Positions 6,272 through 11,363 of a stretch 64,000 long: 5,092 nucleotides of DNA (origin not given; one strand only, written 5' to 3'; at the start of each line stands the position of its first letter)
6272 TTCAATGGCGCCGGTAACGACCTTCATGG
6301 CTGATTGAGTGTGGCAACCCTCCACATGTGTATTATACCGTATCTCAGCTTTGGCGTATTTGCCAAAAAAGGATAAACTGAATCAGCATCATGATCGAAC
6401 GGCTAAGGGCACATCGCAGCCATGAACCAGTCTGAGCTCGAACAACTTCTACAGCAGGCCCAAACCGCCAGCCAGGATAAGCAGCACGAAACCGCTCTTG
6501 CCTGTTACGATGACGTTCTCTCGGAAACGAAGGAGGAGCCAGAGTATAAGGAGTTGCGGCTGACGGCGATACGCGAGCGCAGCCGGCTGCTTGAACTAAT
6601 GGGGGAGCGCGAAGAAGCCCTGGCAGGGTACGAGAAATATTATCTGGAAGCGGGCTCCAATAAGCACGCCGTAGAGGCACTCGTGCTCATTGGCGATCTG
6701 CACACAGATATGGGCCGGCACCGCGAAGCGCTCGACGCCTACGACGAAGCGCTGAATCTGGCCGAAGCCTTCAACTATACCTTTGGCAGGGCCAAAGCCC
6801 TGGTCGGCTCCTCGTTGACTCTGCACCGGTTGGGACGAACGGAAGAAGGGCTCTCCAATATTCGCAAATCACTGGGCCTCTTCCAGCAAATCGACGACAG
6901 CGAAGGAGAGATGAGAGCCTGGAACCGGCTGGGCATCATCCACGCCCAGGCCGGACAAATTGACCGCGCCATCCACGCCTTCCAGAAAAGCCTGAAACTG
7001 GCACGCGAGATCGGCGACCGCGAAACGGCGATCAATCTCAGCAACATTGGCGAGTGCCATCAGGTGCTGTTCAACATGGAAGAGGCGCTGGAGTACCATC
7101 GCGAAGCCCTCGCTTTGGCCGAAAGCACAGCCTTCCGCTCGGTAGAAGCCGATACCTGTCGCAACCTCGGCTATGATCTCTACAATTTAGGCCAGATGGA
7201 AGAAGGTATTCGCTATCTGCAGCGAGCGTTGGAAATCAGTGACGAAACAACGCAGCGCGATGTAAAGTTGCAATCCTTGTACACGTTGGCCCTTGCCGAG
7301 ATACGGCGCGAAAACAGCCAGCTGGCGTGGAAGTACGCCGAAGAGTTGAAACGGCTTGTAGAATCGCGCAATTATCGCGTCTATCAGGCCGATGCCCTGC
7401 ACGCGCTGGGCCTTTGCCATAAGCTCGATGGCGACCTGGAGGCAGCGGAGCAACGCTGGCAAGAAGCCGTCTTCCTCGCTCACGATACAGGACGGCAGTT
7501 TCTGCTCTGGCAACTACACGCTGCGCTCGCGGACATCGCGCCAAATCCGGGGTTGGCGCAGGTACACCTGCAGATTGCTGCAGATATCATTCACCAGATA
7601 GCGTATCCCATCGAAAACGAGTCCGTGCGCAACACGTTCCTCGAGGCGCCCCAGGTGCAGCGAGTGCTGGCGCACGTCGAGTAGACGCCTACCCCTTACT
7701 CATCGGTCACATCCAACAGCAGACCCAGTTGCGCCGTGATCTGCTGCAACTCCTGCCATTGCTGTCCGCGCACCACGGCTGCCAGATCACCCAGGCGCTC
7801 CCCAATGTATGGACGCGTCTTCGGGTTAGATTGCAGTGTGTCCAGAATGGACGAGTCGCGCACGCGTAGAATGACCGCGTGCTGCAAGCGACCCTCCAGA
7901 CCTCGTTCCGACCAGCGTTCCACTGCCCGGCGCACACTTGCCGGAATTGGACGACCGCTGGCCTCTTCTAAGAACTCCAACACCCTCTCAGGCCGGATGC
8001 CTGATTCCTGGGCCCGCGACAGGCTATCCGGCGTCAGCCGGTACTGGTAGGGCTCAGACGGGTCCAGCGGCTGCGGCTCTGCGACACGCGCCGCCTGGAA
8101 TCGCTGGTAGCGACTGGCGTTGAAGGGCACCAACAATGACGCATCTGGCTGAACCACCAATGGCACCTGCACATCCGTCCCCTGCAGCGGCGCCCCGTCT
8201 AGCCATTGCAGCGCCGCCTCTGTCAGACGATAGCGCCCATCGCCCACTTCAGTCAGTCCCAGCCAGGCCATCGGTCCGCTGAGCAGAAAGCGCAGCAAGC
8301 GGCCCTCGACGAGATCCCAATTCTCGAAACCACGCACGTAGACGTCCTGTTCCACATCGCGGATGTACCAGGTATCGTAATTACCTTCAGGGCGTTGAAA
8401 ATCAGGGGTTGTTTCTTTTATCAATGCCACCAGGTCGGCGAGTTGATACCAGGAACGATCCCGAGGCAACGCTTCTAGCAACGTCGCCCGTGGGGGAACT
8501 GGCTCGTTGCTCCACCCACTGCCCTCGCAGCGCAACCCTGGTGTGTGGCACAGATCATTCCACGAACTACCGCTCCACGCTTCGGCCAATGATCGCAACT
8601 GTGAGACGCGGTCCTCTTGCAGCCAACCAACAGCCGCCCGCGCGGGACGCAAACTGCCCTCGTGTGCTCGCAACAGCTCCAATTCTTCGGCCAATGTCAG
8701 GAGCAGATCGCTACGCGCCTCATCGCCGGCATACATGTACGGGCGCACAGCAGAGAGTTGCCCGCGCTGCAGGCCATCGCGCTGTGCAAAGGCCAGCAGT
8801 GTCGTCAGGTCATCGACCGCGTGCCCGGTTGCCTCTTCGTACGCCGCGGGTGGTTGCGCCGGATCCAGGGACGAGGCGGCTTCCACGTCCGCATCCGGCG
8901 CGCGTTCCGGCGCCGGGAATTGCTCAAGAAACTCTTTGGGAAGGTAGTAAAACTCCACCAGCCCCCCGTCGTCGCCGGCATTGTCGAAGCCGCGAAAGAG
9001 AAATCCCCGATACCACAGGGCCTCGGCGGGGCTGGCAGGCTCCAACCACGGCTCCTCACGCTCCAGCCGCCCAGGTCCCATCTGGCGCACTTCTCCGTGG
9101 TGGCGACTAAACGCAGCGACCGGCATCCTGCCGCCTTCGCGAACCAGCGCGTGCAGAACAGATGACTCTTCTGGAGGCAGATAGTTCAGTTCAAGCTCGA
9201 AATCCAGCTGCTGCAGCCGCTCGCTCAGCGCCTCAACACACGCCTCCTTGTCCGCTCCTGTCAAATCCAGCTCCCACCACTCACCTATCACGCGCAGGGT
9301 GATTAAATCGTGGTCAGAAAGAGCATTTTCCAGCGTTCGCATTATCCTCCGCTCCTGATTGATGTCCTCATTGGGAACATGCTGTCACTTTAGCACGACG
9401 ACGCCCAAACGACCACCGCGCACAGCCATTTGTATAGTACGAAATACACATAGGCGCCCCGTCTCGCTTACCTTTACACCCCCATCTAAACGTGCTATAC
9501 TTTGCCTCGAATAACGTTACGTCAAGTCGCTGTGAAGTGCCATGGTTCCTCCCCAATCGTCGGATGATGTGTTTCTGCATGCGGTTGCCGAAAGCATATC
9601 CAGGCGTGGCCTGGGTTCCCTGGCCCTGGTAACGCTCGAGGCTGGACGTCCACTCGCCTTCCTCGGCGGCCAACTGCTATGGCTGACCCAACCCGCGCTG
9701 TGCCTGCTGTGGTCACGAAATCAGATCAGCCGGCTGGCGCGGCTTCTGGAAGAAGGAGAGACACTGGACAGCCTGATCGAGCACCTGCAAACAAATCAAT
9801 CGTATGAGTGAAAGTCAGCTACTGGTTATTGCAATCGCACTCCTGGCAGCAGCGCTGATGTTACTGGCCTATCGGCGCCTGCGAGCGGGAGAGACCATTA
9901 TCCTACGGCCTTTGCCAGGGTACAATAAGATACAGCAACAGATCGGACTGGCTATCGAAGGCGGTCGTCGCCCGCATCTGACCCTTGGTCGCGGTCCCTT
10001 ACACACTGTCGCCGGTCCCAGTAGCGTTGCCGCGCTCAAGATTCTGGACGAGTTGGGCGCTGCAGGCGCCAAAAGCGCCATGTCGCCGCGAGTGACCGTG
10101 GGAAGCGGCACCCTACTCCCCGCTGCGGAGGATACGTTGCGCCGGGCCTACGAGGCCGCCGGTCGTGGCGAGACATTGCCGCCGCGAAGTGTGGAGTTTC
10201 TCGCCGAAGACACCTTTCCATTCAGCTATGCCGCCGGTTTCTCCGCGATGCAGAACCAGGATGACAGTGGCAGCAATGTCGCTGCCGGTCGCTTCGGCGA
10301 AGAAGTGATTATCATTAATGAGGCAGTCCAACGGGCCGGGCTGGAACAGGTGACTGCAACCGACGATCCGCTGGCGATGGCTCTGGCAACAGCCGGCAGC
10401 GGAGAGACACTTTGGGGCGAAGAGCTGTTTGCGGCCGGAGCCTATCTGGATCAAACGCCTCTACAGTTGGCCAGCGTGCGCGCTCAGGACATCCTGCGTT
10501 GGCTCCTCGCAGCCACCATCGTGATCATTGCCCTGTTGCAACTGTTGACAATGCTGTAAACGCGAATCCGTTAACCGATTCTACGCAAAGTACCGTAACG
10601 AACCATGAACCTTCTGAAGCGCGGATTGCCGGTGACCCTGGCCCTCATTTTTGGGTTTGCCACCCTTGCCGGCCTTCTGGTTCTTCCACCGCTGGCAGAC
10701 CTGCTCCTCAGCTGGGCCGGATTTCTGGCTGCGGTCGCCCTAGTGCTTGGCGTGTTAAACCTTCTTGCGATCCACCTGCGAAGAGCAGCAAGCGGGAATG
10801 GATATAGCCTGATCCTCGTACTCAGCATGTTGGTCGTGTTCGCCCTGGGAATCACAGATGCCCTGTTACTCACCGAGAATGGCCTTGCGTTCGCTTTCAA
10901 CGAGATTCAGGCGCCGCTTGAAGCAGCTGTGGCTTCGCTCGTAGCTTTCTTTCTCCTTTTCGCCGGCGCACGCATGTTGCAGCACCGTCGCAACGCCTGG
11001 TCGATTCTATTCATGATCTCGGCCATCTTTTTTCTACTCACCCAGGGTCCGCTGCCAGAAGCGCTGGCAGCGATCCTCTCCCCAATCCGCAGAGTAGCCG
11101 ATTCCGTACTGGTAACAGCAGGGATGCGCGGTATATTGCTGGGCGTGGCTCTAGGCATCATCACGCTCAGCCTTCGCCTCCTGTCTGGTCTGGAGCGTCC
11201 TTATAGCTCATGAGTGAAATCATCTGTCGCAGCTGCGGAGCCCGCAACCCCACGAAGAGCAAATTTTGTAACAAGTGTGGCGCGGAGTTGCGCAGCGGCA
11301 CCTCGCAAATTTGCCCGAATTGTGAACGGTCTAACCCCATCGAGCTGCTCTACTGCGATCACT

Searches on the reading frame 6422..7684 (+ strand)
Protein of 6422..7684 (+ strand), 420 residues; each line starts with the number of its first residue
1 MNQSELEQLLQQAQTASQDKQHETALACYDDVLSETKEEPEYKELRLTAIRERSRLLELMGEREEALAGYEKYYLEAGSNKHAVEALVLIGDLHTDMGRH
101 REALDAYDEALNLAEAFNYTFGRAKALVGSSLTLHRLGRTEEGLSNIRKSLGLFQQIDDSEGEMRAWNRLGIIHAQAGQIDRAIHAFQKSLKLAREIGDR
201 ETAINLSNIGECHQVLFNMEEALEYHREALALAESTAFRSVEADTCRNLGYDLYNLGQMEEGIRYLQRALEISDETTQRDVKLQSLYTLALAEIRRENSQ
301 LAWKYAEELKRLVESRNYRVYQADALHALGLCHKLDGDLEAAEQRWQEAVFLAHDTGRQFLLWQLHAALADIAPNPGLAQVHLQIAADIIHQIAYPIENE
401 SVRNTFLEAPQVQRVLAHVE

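Call 84: search_protein_families(library=pfam, proteins=[window:6422-7684:+], max_evalue=0.00001)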
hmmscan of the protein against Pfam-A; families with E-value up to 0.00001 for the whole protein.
window:6422-7684:+ (420 aa): 12 families
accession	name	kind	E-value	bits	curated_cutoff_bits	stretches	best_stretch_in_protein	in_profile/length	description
PF13424.12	TPR_12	-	8.5e-33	112.8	30.1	3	165-235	4-77/77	Tetratricopeptide repeat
PF00515.34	TPR_1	-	1.1e-27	95.1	27.8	1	165-194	2-31/34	Tetratricopeptide repeat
PF07719.23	TPR_2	-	4.6e-24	82.9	27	1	165-195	2-32/34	Tetratricopeptide repeat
PF13181.12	TPR_8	-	1.3e-18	66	25.7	0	165-195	2-32/34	Tetratricopeptide repeat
PF13374.12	TPR_10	-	4.7e-12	45.9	27.5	0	243-272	2-31/42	Tetratricopeptide repeat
PF13176.12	TPR_7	-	1.6e-09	37.5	27.9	0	86-115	1-30/36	Tetratricopeptide repeat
PF17874.7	TPR_MalT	-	2e-09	37.6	45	0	169-323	45-201/336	MalT-like TPR region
PF23914.1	TPR_CcmH_CycH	-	6.9e-09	36.2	42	1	150-279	36-157/158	Cytochrome c-type biogenesis protein H TPR domain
PF13428.12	TPR_14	-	3.7e-07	30.6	23.5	0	165-194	2-31/44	Tetratricopeptide repeat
PF12862.13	ANAPC5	-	4e-07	30.4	23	0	170-202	44-76/91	Anaphase-promoting complex subunit 5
PF13174.12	TPR_6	-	9.6e-07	29.5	26.3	0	85-111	1-27/33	Tetratricopeptide repeat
PF13432.12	TPR_16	-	3e-06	28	32.7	0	137-192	3-59/65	Tetratricopeptide repeat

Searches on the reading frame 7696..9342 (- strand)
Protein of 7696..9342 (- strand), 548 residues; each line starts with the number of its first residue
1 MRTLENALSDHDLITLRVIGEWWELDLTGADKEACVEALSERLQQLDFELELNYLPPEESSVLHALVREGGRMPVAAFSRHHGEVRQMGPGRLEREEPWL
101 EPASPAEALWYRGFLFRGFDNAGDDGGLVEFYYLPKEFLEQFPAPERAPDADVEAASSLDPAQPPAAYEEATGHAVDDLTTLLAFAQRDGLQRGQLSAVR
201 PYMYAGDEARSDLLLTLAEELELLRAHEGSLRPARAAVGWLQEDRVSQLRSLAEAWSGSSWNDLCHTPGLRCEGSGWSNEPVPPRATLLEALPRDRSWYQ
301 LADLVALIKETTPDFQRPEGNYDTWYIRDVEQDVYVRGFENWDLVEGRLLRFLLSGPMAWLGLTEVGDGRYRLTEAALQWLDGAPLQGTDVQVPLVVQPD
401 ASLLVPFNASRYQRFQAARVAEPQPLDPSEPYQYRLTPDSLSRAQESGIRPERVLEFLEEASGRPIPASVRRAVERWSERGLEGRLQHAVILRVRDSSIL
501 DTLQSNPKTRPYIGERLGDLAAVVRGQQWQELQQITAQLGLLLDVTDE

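Call 5: search_protein_families(library=pfam, proteins=[window:7696-9342:-], max_evalue=0.01)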
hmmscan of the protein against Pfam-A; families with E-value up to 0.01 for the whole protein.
window:7696-9342:- (548 aa): 1 family
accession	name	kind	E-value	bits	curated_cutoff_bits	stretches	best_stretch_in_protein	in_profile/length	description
PF13625.11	Helicase_C_3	-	1.7e-14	54.3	34.2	1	395-517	1-124/125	Helicase conserved C-terminal domain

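Call 6: search_protein_families(library=ncbifam, proteins=[window:7696-9342:-], max_evalue=0.01)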
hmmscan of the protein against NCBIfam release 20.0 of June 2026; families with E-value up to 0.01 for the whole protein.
window:7696-9342:- (548 aa): 1 family
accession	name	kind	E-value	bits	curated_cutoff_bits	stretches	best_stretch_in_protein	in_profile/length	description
NF045503.1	repair_heli_XPB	equivalog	2.4e-09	36.3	610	1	394-540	1-153/548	DNA repair helicase XPB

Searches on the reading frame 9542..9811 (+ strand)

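Call 70: search_protein_families(library=padloc, proteins=[window:9542-9811:+], max_evalue=0.01)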
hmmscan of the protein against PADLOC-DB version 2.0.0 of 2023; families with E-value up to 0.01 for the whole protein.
window:9542-9811:+ (89 aa): 0 families

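Call 71: search_protein_families(library=pfam, proteins=[window:9542-9811:+], max_evalue=1)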
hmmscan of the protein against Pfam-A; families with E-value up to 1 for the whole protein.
window:9542-9811:+ (89 aa): 1 family
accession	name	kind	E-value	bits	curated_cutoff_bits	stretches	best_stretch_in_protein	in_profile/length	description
PF24434.1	DUF7557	-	0.058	13.3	25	1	62-82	11-31/45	Family of unknown function (DUF7557)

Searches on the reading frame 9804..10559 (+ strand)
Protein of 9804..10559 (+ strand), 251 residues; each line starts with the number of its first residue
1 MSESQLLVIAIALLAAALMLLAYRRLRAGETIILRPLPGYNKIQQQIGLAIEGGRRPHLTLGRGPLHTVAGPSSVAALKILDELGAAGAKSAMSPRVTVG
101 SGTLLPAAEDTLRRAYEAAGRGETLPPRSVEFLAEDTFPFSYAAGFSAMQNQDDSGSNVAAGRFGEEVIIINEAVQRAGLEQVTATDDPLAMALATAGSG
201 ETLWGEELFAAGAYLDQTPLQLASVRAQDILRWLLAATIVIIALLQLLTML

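Call 5: search_protein_families(library=pfam, proteins=[window:9804-10559:+], max_evalue=0.01)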
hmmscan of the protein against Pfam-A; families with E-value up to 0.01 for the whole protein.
window:9804-10559:+ (251 aa): 1 family
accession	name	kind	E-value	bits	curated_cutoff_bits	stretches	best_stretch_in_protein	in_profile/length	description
PF20539.3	DUF6754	-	3.9e-35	121.7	27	1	5-248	10-248/257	Domain of unknown function (DUF6754)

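Call 6: search_protein_families(library=ncbifam, proteins=[window:9804-10559:+], max_evalue=0.01)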
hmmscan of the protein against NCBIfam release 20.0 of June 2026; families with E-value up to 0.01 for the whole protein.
window:9804-10559:+ (251 aa): 0 families

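Call 70: search_protein_families(library=padloc, proteins=[window:9804-10559:+], max_evalue=0.01)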
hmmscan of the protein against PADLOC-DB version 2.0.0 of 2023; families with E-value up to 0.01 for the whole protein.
window:9804-10559:+ (251 aa): 0 families

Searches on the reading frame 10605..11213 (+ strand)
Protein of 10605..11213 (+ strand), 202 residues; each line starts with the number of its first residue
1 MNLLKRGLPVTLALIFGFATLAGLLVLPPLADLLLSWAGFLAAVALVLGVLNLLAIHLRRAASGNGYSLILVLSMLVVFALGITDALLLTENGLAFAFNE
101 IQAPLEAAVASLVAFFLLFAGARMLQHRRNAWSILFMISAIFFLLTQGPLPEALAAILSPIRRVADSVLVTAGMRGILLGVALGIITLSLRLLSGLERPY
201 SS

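Call 5: search_protein_families(library=pfam, proteins=[window:10605-11213:+], max_evalue=0.01)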
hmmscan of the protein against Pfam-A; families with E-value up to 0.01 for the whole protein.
window:10605-11213:+ (202 aa): 1 family
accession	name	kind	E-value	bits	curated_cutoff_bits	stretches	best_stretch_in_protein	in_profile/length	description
PF13273.12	DUF4064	-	0.0034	18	32.1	1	108-144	64-100/102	Protein of unknown function (DUF4064)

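Call 6: search_protein_families(library=ncbifam, proteins=[window:10605-11213:+], max_evalue=0.01)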
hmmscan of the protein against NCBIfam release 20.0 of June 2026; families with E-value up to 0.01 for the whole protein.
window:10605-11213:+ (202 aa): 0 families

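Call 70: search_protein_families(library=padloc, proteins=[window:10605-11213:+], max_evalue=0.01)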
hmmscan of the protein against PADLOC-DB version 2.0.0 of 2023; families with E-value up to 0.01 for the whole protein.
window:10605-11213:+ (202 aa): 1 family
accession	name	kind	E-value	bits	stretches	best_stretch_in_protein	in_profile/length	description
PDLC01210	Cmr5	-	0.0073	14.1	1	54-98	148-192/225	CAS-III-B; effector_SS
